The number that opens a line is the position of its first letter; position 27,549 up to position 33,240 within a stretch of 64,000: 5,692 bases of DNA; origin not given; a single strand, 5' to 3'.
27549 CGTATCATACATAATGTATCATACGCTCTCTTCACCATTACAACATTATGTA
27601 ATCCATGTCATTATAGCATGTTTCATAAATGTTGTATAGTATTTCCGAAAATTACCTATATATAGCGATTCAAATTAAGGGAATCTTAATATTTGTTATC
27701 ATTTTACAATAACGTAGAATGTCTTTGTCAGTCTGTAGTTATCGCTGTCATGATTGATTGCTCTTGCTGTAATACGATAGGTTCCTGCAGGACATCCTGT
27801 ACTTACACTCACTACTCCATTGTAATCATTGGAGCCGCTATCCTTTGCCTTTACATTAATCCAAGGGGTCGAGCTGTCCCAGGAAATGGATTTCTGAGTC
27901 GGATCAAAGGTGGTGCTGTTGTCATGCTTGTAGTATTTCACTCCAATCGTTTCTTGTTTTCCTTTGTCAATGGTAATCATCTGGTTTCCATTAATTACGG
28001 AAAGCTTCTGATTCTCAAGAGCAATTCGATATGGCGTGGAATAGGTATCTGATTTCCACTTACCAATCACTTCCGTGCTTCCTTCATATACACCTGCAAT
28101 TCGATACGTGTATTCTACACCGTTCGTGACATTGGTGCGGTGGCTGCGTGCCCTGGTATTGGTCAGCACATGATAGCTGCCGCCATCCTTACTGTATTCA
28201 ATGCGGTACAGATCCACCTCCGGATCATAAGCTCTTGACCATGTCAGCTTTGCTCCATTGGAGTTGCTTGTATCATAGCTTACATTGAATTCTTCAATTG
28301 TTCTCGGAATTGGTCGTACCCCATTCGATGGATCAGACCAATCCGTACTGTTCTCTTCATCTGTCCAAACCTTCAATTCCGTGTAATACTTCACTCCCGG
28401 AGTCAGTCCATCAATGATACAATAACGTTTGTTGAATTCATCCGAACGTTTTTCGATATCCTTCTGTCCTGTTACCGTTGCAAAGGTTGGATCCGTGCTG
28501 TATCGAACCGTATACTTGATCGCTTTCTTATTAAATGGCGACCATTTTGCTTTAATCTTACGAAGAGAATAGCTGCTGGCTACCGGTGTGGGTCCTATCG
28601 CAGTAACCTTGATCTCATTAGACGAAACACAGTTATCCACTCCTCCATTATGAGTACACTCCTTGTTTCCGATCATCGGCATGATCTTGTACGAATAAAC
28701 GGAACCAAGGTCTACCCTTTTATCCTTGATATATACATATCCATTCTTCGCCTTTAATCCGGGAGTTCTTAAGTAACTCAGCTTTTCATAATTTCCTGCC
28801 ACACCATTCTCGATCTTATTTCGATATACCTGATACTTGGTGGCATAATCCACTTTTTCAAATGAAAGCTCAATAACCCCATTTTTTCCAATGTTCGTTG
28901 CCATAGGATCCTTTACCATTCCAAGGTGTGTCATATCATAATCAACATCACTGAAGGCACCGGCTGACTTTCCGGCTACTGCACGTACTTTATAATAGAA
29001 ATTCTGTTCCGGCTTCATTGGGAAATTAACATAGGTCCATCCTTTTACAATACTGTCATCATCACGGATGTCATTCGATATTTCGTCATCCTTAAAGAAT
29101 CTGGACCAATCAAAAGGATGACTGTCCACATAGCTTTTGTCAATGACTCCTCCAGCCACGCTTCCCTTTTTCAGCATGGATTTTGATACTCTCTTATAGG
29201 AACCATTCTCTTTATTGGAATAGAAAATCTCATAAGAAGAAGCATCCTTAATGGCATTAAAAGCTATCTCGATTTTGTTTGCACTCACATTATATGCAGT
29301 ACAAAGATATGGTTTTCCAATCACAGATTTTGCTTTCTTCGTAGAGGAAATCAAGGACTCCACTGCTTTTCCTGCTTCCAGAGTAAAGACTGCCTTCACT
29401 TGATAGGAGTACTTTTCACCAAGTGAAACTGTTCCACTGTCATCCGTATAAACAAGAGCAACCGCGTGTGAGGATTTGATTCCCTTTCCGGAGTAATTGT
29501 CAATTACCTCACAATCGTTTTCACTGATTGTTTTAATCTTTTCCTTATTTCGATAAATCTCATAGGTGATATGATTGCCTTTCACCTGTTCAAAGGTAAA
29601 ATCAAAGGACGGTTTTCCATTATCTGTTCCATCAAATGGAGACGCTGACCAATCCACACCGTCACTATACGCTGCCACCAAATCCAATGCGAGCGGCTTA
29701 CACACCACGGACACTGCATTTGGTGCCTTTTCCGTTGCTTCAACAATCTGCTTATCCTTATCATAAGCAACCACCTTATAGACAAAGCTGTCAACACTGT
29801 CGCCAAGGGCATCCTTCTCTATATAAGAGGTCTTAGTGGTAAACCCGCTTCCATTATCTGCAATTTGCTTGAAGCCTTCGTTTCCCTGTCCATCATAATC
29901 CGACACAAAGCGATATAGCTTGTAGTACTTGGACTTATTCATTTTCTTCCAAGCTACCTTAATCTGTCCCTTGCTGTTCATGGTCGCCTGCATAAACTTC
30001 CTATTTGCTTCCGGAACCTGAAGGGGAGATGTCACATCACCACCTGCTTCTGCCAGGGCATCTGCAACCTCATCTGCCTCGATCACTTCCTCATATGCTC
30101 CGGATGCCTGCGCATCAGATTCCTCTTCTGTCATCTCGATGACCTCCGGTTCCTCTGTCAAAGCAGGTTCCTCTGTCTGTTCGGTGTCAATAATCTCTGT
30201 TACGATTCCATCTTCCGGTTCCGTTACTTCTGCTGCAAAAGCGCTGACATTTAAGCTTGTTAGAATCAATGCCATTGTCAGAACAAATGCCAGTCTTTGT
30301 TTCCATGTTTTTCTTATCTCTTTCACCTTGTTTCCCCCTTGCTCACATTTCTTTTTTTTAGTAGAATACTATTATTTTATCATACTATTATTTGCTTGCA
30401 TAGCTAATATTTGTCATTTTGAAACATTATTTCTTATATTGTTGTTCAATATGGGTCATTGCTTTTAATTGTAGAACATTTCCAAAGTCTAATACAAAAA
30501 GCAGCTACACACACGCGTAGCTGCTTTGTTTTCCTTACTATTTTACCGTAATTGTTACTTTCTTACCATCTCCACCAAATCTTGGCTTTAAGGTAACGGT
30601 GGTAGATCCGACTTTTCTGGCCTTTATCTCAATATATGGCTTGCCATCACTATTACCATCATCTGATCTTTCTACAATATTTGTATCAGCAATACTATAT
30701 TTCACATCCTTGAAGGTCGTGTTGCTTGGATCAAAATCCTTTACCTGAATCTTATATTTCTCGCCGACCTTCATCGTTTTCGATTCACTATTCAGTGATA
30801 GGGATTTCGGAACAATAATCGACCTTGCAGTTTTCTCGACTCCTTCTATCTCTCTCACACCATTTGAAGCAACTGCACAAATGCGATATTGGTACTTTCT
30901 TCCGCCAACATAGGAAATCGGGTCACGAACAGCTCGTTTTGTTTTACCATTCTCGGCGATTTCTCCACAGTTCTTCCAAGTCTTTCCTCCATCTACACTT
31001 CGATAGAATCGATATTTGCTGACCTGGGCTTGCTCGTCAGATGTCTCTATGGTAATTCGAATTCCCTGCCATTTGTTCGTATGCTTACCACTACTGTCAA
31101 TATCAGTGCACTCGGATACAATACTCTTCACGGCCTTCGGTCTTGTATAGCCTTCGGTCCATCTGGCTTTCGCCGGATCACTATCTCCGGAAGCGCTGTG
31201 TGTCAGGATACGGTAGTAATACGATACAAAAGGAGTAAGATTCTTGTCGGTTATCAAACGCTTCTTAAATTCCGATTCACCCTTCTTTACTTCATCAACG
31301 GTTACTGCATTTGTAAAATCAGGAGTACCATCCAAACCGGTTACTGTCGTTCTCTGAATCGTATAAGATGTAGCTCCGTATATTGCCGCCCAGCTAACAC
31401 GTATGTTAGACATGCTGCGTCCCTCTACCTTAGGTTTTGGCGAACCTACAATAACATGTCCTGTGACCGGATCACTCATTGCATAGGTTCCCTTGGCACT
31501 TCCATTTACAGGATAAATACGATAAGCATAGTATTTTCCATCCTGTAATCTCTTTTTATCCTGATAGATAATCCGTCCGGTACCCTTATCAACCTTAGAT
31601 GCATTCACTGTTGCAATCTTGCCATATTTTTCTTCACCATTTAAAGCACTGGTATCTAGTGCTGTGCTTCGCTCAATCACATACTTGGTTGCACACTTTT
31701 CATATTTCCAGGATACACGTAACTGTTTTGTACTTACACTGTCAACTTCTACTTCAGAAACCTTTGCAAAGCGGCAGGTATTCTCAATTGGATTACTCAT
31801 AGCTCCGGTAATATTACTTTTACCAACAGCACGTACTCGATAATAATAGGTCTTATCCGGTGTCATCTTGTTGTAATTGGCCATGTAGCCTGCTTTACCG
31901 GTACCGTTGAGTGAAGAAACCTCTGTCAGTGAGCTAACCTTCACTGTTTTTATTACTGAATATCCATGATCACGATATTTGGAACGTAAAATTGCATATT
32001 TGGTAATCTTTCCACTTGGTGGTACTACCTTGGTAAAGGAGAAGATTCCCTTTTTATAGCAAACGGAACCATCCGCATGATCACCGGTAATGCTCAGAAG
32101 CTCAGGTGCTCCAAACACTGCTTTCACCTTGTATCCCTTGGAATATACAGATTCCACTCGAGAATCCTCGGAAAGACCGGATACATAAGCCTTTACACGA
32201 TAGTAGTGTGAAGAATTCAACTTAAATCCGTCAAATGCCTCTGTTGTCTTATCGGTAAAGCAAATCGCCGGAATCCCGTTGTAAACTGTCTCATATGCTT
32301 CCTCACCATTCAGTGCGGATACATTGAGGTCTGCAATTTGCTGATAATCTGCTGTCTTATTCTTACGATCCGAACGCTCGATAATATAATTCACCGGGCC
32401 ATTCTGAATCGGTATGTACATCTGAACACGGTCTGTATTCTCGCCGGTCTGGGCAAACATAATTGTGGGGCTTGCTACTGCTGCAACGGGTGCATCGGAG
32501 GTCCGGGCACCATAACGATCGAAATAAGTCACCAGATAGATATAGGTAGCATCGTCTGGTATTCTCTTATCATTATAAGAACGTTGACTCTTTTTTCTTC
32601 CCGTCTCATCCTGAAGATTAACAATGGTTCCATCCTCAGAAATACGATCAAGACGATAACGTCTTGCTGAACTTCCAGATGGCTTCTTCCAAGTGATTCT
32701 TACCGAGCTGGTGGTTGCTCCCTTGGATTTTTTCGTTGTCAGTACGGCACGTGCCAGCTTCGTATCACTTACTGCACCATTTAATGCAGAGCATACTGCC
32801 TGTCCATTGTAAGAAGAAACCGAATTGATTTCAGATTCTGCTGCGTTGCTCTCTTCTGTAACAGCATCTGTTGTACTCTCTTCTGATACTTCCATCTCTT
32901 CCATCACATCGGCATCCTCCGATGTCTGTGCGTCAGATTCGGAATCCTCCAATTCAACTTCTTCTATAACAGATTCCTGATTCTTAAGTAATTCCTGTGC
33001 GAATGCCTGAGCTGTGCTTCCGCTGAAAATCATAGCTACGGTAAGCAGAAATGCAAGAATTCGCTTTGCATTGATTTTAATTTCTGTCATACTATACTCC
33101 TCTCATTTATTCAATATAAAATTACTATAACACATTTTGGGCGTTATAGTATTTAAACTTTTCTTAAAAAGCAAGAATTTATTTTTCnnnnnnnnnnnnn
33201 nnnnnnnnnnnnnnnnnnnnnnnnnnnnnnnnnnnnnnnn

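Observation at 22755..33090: Triad of paralogous FN3-array/Big_2 secreted proteins, one fused to an amidase, plus two lipoproteins, with no recognisable wall anchor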

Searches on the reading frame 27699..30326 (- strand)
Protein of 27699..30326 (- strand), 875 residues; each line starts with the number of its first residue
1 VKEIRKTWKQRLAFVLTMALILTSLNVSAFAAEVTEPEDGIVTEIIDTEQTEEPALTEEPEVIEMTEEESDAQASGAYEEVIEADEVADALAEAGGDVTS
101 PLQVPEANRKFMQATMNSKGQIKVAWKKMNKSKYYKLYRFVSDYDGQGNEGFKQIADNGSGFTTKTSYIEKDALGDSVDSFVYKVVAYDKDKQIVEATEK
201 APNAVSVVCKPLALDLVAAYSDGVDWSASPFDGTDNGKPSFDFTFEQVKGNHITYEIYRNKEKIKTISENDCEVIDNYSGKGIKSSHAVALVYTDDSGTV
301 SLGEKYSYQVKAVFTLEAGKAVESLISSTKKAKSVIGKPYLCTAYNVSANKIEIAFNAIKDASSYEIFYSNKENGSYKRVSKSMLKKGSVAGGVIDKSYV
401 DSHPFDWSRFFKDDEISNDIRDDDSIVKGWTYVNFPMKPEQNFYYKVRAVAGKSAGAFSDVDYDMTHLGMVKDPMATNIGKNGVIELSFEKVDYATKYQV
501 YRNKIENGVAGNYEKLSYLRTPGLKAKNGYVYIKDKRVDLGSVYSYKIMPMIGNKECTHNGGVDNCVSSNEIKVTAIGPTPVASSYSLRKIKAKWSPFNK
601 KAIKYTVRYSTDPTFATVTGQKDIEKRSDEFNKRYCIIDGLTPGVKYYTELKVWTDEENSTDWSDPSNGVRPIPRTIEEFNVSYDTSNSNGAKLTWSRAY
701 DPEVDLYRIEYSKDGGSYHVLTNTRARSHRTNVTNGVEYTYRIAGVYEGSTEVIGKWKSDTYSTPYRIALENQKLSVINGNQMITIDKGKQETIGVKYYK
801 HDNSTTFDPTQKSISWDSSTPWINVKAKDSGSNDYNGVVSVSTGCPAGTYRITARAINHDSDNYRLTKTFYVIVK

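Call 3: search_protein_families(library=pfam, proteins=[window:27699-30326:-], max_evalue=0.1)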
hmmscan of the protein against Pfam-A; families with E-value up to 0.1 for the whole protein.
window:27699-30326:- (875 aa): 5 families
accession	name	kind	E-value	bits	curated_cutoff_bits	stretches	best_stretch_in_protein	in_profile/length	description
PF00041.27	fn3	-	6e-10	39.6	25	2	590-668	15-82/84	Fibronectin type III domain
PF25788.1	Ig_Rha78A_N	-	0.0012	19.5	27.4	1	604-667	37-97/105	Rha78A-like, N-terminal immunoglobulin domain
PF21910.2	GH85_C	-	0.0017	19.2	27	0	351-376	18-42/95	GH85 endohexosaminidases, C-terminal domain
PF07495.19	Y_Y_Y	-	0.008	16.5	26.6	0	843-870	33-60/65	Y_Y_Y domain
PF01660.22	Vmethyltransf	-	0.062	12.8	27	0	513-575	199-266/310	Viral methyltransferase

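Call 4: search_protein_families(library=ncbifam, proteins=[window:27699-30326:-], max_evalue=0.1)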
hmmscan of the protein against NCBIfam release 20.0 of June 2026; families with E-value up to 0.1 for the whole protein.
window:27699-30326:- (875 aa): 0 families

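Call 12: search_solved_structures(query=window:27699-30326:-, max_evalue=0.1)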
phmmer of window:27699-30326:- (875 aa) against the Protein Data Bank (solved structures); distinct sequences matched with E-value up to 0.1: 3.
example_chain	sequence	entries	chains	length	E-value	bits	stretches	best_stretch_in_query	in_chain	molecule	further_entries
1fnf_A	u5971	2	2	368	0.00024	22.7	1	631-759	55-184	FIBRONECTIN | Isoform 1 of Fibronectin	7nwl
5j7k_A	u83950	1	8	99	0.089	14.2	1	689-747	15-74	FN3con-a-lys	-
3mpc_A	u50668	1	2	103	0.093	14.2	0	687-750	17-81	Fn3-like protein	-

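Call 76: search_protein_families(library=phrogs, proteins=[window:27699-30326:-], max_evalue=0.001)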
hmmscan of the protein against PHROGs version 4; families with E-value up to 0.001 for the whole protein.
window:27699-30326:- (875 aa): 1 family
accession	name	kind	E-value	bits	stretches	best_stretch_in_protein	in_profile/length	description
phrog_4971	-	tail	0.00097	19.6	0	680-752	196-269/283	major tail protein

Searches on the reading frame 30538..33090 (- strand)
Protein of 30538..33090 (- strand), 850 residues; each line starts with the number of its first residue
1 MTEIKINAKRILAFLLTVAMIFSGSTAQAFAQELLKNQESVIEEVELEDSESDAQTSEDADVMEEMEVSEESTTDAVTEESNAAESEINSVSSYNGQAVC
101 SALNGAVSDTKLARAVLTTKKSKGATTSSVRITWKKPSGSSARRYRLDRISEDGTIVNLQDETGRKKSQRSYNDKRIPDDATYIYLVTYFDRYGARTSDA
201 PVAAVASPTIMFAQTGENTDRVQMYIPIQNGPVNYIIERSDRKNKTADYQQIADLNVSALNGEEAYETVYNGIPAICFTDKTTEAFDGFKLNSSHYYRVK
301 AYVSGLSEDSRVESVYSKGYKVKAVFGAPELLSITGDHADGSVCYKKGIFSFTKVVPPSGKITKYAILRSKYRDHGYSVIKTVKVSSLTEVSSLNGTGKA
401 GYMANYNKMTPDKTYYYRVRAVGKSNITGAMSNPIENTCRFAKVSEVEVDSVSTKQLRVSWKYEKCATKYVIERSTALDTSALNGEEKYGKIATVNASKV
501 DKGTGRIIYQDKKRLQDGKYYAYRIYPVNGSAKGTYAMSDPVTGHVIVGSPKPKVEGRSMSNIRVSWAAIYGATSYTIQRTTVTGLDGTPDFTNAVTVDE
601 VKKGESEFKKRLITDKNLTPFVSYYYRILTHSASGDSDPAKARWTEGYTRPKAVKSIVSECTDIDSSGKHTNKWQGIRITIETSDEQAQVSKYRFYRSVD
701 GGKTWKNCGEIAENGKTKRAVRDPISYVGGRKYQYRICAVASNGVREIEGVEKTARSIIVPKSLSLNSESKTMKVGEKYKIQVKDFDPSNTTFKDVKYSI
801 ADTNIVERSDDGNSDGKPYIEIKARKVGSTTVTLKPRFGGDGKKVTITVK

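Call 3: search_protein_families(library=pfam, proteins=[window:30538-33090:-], max_evalue=0.1)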
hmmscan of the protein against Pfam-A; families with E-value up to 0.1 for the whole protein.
window:30538-33090:- (850 aa): 4 families
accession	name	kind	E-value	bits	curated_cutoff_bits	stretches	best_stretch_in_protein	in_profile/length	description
PF00041.27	fn3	-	6.3e-09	36.4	25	0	555-640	8-78/84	Fibronectin type III domain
PF16656.11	Pur_ac_phosph_N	-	0.00063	20.7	30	0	388-424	55-83/93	Purple acid Phosphatase, N-terminal domain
PF02368.24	Big_2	-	0.0027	18.1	22.8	1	763-845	4-77/79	Bacterial Ig-like domain (group 2)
PF24489.1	Ig_J_second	-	0.012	16.1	27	0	344-431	7-90/105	Tip attachment protein J second Ig-like domain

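Call 4: search_protein_families(library=ncbifam, proteins=[window:30538-33090:-], max_evalue=0.1)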
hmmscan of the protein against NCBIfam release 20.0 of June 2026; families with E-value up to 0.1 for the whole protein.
window:30538-33090:- (850 aa): 0 families

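Call 11: search_solved_structures(query=window:30538-33090:-, max_evalue=0.1)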
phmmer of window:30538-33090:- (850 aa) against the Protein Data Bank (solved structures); distinct sequences matched with E-value up to 0.1: 0.

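Call 13: find_homologous_proteins(query=window:30538-33090:-, max_evalue=0.00001)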
Query window:30538-33090:- (850 aa): 8 proteins with E <= 0.00001 among 8000 candidates.
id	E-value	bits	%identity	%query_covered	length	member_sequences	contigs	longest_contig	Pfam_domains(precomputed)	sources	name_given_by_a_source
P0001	0.0e+0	1871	100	100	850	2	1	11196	PF00041.28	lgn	-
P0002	2.0e-217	743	47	100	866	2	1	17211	-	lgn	-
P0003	7.7e-129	450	36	100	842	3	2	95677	-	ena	-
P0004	2.4e-76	276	32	77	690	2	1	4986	PF00041.28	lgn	-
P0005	5.2e-37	146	27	76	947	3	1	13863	-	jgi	-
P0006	1.1e-10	59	27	26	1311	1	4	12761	PF21605.4,PF16655.13,PF25788.3,PF08521.17,PF00041.28,PF16656.12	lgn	-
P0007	1.8e-7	48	29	32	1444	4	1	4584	PF25832.1,PF25788.3,PF01832.26,PF25833.1,PF01520.24,PF21910.3,PF00041.28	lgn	-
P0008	6.8e-7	46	26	35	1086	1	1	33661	-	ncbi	-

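Call 14: find_encoding_contigs(protein=P0003, flank=10000, max_places=3)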
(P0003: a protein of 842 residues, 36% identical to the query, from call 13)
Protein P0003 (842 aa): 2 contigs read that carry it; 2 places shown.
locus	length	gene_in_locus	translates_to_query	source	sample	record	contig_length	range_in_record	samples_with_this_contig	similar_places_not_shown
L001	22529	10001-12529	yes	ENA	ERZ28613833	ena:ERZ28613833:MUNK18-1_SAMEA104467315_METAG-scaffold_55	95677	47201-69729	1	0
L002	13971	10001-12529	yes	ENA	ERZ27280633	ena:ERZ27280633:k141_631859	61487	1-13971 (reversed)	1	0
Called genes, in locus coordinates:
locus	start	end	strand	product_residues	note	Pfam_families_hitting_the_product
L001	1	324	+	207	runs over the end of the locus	PF03551:PadR (weak)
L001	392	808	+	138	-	-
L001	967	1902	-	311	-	PF00696:AA_kinase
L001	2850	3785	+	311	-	PF00291:PALP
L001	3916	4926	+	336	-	PF02463:SMC_N, PF13191:AAA_16 (weak), PF00005:ABC_tran, PF13304:AAA_21 (faint), PF09383:NIL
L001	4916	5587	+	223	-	PF00528:BPD_transp_1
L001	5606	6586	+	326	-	PF03180:Lipoprotein_9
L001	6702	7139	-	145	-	PF02082:Rrf2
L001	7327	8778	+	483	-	PF03062:MBOAT, PF13813:MBOAT_2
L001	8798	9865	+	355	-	-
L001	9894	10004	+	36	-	-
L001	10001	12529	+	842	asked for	-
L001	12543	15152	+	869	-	-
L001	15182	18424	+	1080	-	PF00041:fn3 (faint), PF01520:Amidase_3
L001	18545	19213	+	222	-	-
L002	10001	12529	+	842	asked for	-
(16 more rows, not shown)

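Call 15: find_encoding_contigs(protein=P0002, flank=10000, max_places=3)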
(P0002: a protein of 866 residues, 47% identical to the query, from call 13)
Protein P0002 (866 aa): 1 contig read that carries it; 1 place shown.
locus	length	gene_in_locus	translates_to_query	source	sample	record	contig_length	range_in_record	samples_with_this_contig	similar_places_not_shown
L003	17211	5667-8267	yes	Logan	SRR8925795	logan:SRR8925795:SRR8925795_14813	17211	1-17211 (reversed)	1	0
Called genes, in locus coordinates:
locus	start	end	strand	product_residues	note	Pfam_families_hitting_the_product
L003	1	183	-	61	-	?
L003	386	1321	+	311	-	PF00291:PALP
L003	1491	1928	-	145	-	PF02082:Rrf2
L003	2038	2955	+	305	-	PF04018:VCA0040-like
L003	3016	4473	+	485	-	PF03062:MBOAT, PF13813:MBOAT_2 (weak)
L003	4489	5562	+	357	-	-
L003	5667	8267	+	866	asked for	-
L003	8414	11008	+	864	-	PF00041:fn3 (faint)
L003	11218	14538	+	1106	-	PF00041:fn3 (weak), PF01520:Amidase_3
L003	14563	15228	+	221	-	-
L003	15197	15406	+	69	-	-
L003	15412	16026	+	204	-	-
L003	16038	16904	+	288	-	PF13739:PdaC, PF11738:DUF3298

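Call 40: search_protein_families(library=pfam, proteins=[P0004, P0005, P0006, P0007, P0008], max_evalue=0.001)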
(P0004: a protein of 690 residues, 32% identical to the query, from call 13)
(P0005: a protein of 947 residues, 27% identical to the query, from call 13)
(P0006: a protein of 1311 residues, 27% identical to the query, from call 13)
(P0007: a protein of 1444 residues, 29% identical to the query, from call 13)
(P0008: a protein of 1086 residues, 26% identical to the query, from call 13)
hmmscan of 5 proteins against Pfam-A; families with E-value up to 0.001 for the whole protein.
P0004 (690 aa): 2 families
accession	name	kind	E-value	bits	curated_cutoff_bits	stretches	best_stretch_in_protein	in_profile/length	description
PF00041.27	fn3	-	1.4e-08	35.3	25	0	394-476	2-73/84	Fibronectin type III domain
PF21910.2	GH85_C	-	0.00065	20.5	27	0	300-321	18-39/95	GH85 endohexosaminidases, C-terminal domain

P0005 (947 aa): 0 families

P0006 (1311 aa): 7 families
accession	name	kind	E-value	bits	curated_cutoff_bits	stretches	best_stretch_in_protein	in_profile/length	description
PF00041.27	fn3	-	4.6e-42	142.5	25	1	222-304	6-83/84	Fibronectin type III domain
PF16656.11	Pur_ac_phosph_N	-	5.8e-38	129.8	30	2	779-857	5-89/93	Purple acid Phosphatase, N-terminal domain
PF16655.11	PhoD_N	-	4.7e-32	110.8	30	0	246-291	31-80/90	PhoD-like phosphatase, N-terminal domain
PF25788.1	Ig_Rha78A_N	-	3.6e-12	46.9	27.4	0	151-217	37-105/105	Rha78A-like, N-terminal immunoglobulin domain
PF08521.16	2CSK_N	-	1.3e-06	29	23.2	0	544-584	48-88/140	Two-component sensor kinase N-terminal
PF21605.3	CRLF2-like_D2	-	1.9e-06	28.3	27.3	0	548-567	49-68/94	Cytokine receptor-like factor 2-like, D2 domain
PF24489.1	Ig_J_second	-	0.00057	20.3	27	0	274-301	62-89/105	Tip attachment protein J second Ig-like domain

P0007 (1444 aa): 7 families
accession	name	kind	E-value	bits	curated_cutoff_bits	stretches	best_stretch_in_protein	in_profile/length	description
PF01520.23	Amidase_3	-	1.6e-38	132.9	27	1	323-516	1-173/174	N-acetylmuramoyl-L-alanine amidase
PF00041.27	fn3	-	5.9e-28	97.3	25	3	530-601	8-75/84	Fibronectin type III domain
PF21910.2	GH85_C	-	4.6e-12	46.7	27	0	625-653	12-40/95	GH85 endohexosaminidases, C-terminal domain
PF01832.25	Glucosaminidase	-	8.4e-12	46.3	30.2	1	1318-1442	2-122/123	Mannosyl-glycoprotein endo-beta-N-acetylglucosaminidase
PF25788.1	Ig_Rha78A_N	-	7e-08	33.1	27.4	0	912-984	18-98/105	Rha78A-like, N-terminal immunoglobulin domain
PF16383.10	DUF4992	-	1.9e-06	28.1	29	0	1076-1163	39-129/183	Domain of unknown function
PF16656.11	Pur_ac_phosph_N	-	3.2e-05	24.9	30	1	814-879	8-83/93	Purple acid Phosphatase, N-terminal domain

P0008 (1086 aa): 1 family
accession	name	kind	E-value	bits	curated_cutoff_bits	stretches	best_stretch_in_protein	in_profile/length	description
PF00041.27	fn3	-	0.00014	22.5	25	0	730-828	5-74/84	Fibronectin type III domain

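Call 66: search_protein_representatives(alignment_id=A5)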
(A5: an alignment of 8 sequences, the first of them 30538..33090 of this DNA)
Query: 8 sequences, 869 profile positions. Proteins with E-value up to 0.001 (for the whole library): 22901; up to 1e-10: 7689; up to 1e-30: 986. The best 150 are listed.
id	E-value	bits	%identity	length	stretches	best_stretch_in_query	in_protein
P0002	0.0e+00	1126.8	-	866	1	1-869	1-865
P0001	0.0e+00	1087.9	-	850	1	1-869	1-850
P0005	9.3e-286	967.1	-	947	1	1-869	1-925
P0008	3.0e-267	905.9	-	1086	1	1-869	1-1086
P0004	4.4e-257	872.2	-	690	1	189-869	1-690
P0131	8.1e-257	871.4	-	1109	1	1-869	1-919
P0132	1.9e-247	840.4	-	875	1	1-869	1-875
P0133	6.7e-244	828.6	-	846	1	1-868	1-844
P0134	1.4e-203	695.2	-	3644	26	405-591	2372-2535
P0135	2.4e-200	684.5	-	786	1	63-869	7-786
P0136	3.2e-198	677.5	-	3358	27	408-589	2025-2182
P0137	7.6e-196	669.6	-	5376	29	508-758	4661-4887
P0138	2.2e-186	638.3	-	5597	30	87-254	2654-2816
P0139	1.5e-181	622.3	-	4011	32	391-643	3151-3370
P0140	2.8e-180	618.1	-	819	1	1-869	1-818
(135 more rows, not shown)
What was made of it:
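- The profile also hits thousands of giant FN3-repeat surface proteins (call 66).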

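Call 76: search_protein_families(library=phrogs, proteins=[window:30538-33090:-], max_evalue=0.001)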
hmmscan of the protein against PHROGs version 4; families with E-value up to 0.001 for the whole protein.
window:30538-33090:- (850 aa): 0 families

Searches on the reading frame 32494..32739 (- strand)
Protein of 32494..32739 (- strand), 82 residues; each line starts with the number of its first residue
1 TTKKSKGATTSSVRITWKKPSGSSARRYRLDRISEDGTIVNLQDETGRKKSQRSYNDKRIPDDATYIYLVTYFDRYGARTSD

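Call 27: search_solved_structures(query=A1, max_evalue=0.01)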
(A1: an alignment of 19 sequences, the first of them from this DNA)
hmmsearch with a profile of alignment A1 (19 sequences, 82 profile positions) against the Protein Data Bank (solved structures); distinct sequences matched with E-value up to 0.01: 43.
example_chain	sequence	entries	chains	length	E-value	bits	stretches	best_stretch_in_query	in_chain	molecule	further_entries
8q6t_I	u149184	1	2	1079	2e-23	86.3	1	10-81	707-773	Titin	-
8g4l_bm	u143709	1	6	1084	1.2e-16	64.5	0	10-80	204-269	Titin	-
3lpw_A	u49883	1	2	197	7.8e-10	42.7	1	10-80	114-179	A77-A78 domain from Titin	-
3mpc_A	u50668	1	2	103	8.3e-10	42.6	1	7-80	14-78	Fn3-like protein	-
9ot8_A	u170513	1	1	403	5.4e-09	40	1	7-80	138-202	FN3con-9 - FN3con-41 fusion,Galectin-3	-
5g56_A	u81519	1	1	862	1.9e-08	38.3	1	8-80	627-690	CARBOHYDRATE BINDING FAMILY 6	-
4u3h_A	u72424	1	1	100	3.4e-06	31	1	6-81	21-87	FN3con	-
8bvo_A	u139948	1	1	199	3.7e-06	30.9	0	4-81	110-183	Titin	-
5fm5_M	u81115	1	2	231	1.3e-05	29.2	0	10-81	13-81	MYOMESIN-1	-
8bxr_A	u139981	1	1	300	1.9e-05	28.6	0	4-81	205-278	Titin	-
5j7k_A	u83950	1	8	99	2.2e-05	28.5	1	7-81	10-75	FN3con-a-lys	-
3p4l_A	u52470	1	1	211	3.5e-05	27.8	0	8-78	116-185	Neogenin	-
4bq8_A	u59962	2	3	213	4.1e-05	27.6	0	9-78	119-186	NEOGENIN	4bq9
1bj8_A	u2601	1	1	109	7.6e-05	26.7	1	11-81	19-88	GP130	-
6z3m_E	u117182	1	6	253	8.4e-05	26.6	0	9-78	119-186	Neogenin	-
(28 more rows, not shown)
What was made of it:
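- On fn3 (PF00041): The module profile hits titin FN3 at 2e-23 and 3mpc at 8e-10 (call 27).
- Checked: A profile of the 19 window modules hits solved FN3 domains: titin 2e-23, C. thermocellum Fn3-like 8e-10 (call 27).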
